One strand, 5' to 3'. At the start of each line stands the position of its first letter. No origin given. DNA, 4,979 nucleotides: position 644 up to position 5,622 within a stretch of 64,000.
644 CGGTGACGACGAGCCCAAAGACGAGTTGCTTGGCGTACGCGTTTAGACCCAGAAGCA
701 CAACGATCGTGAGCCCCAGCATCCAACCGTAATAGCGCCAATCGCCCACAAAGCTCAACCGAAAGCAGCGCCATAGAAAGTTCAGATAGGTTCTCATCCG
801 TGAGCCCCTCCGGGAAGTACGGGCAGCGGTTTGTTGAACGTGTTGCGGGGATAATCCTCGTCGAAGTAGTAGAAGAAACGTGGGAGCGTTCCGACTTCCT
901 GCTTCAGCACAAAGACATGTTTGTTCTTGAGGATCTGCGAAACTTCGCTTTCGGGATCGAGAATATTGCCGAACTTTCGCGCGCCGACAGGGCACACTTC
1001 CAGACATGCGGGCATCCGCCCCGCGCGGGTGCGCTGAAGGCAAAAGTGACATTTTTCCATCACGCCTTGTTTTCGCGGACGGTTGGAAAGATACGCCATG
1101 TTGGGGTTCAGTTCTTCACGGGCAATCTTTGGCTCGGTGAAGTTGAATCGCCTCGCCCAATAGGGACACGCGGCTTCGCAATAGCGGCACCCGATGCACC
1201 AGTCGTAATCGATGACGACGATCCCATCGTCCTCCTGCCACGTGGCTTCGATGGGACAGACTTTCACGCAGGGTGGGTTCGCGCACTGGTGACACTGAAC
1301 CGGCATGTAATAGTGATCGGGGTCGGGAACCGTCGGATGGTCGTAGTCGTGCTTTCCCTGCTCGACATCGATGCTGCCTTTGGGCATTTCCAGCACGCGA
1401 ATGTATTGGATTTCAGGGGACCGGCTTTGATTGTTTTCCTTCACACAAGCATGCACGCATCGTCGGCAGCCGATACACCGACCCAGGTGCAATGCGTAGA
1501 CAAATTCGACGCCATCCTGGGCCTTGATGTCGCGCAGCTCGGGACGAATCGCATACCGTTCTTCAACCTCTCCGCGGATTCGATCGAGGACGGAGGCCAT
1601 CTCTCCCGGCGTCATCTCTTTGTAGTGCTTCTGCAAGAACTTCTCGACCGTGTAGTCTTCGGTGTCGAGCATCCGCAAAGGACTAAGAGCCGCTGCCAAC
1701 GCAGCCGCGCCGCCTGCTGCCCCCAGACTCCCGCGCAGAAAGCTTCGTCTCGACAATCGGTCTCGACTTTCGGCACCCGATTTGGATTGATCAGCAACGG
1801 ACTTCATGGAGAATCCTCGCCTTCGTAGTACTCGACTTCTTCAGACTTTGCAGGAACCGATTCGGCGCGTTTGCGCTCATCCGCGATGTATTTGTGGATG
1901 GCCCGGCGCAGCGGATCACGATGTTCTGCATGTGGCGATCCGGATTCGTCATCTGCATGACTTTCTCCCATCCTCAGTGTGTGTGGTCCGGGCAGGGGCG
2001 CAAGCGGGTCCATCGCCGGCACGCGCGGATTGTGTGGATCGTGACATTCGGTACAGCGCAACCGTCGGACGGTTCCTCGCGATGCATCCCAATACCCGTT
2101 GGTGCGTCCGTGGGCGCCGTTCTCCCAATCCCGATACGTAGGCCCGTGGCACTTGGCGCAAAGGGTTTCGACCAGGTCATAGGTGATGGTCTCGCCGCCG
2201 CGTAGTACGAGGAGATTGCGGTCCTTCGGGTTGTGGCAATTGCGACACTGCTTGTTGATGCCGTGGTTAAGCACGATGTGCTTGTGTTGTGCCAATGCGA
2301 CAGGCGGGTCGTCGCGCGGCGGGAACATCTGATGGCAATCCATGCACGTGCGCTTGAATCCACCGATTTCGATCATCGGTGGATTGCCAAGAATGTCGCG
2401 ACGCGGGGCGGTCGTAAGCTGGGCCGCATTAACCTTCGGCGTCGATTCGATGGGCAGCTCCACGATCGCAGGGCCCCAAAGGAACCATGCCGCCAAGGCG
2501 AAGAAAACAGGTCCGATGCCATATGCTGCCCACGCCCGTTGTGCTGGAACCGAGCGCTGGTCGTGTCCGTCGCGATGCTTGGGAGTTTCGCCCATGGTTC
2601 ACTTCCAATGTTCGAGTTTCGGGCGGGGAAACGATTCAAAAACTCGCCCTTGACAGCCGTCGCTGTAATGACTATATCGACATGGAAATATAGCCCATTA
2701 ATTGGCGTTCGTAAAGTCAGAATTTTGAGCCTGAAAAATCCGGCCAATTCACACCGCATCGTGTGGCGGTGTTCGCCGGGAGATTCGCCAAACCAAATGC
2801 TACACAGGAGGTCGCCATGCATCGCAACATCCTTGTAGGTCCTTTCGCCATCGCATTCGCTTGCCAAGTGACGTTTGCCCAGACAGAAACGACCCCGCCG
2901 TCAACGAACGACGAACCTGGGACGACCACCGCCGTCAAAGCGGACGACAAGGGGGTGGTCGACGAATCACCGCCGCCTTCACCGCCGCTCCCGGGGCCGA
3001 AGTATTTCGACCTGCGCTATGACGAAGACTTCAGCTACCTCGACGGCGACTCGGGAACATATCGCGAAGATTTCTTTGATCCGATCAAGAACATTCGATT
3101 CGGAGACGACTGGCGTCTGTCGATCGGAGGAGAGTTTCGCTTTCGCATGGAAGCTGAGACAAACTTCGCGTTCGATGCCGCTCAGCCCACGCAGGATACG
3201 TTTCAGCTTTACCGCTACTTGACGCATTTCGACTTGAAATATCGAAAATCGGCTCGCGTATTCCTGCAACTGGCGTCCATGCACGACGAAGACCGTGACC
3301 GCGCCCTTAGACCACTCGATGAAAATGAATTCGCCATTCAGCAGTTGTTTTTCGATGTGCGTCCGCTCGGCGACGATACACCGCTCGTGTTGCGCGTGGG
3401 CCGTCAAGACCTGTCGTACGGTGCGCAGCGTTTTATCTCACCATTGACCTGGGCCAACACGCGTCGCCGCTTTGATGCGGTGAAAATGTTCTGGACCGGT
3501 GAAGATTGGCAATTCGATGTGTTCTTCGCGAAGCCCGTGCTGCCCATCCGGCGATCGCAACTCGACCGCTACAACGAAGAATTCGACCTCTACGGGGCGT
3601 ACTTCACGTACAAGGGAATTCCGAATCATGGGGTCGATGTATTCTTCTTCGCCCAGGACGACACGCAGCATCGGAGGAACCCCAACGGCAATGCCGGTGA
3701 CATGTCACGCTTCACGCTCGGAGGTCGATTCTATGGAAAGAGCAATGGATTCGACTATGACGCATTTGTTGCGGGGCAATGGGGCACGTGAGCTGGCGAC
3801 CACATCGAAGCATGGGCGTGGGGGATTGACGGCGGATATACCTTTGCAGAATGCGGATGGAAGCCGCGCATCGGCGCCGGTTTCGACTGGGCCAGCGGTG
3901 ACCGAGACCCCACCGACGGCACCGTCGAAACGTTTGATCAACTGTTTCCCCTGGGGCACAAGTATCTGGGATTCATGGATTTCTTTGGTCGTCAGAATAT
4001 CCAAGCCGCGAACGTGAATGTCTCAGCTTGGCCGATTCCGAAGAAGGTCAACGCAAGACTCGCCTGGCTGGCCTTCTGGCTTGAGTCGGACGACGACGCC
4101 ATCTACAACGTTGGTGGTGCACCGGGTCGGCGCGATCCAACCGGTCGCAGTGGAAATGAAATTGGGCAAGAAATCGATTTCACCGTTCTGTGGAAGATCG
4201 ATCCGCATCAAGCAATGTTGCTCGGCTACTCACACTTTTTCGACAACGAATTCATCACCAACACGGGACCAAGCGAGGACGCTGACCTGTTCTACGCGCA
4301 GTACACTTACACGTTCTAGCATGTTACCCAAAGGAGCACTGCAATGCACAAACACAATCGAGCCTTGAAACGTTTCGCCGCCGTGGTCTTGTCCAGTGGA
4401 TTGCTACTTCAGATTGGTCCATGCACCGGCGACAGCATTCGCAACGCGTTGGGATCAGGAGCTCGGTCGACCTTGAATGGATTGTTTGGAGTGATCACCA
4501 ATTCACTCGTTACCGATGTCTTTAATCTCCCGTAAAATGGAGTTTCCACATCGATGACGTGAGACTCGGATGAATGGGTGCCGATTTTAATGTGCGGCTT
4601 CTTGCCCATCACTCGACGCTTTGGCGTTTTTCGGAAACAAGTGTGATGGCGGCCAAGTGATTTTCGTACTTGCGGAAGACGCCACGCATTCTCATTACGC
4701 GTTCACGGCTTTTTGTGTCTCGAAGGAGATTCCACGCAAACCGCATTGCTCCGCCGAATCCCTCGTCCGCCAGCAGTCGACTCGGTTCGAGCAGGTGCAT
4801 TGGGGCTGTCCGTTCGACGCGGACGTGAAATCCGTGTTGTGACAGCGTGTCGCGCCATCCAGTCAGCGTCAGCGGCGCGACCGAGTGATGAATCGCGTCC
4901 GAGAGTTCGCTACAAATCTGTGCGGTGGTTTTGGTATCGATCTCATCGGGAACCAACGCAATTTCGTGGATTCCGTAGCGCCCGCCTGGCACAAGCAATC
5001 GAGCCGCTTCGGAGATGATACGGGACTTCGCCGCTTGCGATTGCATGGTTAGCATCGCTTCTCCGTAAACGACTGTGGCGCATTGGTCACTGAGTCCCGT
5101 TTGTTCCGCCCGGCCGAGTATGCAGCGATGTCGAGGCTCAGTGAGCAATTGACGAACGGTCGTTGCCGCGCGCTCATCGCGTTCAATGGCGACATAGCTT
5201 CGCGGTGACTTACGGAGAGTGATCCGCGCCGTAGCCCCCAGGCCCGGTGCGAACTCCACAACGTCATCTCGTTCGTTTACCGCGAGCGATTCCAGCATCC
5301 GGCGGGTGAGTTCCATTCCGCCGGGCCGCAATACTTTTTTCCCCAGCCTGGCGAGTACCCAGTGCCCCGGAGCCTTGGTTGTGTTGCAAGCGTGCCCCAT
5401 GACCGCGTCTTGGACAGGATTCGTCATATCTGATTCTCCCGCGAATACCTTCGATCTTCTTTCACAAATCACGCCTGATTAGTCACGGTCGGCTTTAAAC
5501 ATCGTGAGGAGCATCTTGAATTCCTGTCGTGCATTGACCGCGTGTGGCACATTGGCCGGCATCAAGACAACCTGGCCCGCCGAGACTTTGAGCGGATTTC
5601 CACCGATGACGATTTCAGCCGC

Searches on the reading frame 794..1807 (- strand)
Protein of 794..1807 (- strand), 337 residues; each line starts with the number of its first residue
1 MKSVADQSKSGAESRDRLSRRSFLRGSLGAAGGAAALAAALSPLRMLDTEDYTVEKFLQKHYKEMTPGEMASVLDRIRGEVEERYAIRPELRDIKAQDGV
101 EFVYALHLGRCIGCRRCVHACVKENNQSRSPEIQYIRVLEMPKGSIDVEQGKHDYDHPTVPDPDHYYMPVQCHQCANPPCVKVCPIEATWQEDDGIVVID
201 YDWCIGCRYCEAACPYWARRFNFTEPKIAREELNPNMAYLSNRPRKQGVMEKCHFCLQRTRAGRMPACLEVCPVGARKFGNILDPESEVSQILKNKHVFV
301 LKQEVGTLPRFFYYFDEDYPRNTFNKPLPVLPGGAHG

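Call 39: search_protein_families(library=pfam, proteins=[window:794-1807:-], max_evalue=0.001)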
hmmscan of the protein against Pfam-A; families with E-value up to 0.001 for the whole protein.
window:794-1807:- (337 aa): 12 families
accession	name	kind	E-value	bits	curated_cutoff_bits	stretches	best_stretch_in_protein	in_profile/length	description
PF13247.11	Fer4_11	-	1.4e-18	67.4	26.2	2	165-224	3-64/100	4Fe-4S dicluster domain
PF12838.12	Fer4_7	-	1.8e-14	54.4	27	2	110-187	1-51/52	4Fe-4S dicluster domain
PF13187.11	Fer4_9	-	7e-14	52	27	3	204-275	2-50/52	4Fe-4S dicluster domain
PF13237.11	Fer4_10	-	6.5e-11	42.4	25.5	2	197-273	2-53/53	4Fe-4S dicluster domain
PF00037.32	Fer4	-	5.3e-09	36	21.1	1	197-216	1-20/24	4Fe-4S binding domain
PF12837.12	Fer4_6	-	1.7e-08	34.4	25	1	196-216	1-21/24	4Fe-4S binding domain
PF13183.11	Fer4_8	-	1.8e-08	35.2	27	1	109-186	3-66/68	4Fe-4S dicluster domain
PF12797.12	Fer4_2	-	1.2e-07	31.6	24.5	1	196-216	2-22/22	4Fe-4S binding domain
PF13534.11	Fer4_17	-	1.7e-06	28.9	22.2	0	204-257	2-50/61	4Fe-4S dicluster domain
PF25160.1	LdpA_Fe-S-bd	-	1.2e-05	25.4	27.6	0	175-216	5-40/49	LdpA Fe-S cluster-binding domain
PF12798.12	Fer4_3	-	0.00018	22.5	27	0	253-276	1-15/15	4Fe-4S binding domain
PF13484.11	Fer4_16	-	0.00058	21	30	0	204-274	2-65/66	4Fe-4S double cluster binding domain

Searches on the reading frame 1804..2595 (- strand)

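Call 39: search_protein_families(library=pfam, proteins=[window:1804-2595:-], max_evalue=0.001)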
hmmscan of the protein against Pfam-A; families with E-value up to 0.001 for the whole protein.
window:1804-2595:- (263 aa): 4 families
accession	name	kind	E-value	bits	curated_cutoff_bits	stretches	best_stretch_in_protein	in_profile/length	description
PF14522.11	Cytochrome_C7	-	4.3e-06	26.9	24.8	0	82-150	14-66/67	Cytochrome c7 and related cytochrome c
PF09699.15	Paired_CXXCH_1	-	8.3e-06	25.8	20.6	0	179-195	7-23/41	Doubled CXXCH motif (Paired_CXXCH_1)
PF03264.19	Cytochrom_NNT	-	1.7e-05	25.1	24.1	1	82-127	37-78/174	NapC/NirT cytochrome c family, N-terminal region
PF14537.11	Cytochrom_c3_2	-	3.1e-05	24.8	25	0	115-191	7-70/79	Cytochrome c3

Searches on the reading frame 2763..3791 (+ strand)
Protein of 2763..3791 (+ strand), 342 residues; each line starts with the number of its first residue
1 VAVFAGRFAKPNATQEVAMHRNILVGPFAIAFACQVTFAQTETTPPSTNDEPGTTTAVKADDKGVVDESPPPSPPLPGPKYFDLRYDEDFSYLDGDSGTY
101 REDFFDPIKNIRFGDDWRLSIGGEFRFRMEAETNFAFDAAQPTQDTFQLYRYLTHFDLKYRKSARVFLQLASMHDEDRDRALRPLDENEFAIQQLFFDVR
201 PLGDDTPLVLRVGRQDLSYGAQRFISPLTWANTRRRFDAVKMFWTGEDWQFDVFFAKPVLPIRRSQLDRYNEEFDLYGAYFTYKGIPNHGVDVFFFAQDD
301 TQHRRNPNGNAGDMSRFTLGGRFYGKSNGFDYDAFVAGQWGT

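Call 39: search_protein_families(library=pfam, proteins=[window:2763-3791:+], max_evalue=0.001)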
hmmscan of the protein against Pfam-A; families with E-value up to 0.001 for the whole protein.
window:2763-3791:+ (342 aa): 1 family
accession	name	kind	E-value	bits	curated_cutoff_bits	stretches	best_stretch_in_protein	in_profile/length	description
PF13372.12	Alginate_exp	-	3.2e-39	135.3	25.2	1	118-341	2-226/395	Alginate export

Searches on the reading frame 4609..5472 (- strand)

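Call 39: search_protein_families(library=pfam, proteins=[window:4609-5472:-], max_evalue=0.001)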
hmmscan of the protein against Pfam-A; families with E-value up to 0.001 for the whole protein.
window:4609-5472:- (287 aa): 3 families
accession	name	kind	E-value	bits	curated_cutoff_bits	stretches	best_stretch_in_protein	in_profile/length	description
PF08241.18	Methyltransf_11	-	1.2e-06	29.4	21.2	1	73-166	2-93/95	Methyltransferase domain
PF13649.12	Methyltransf_25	-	6.2e-06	27.3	27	1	71-164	1-97/97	Methyltransferase domain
PF00398.26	RrnaAD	-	0.00011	21.8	24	1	57-111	20-73/263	Ribosomal RNA adenine dimethylase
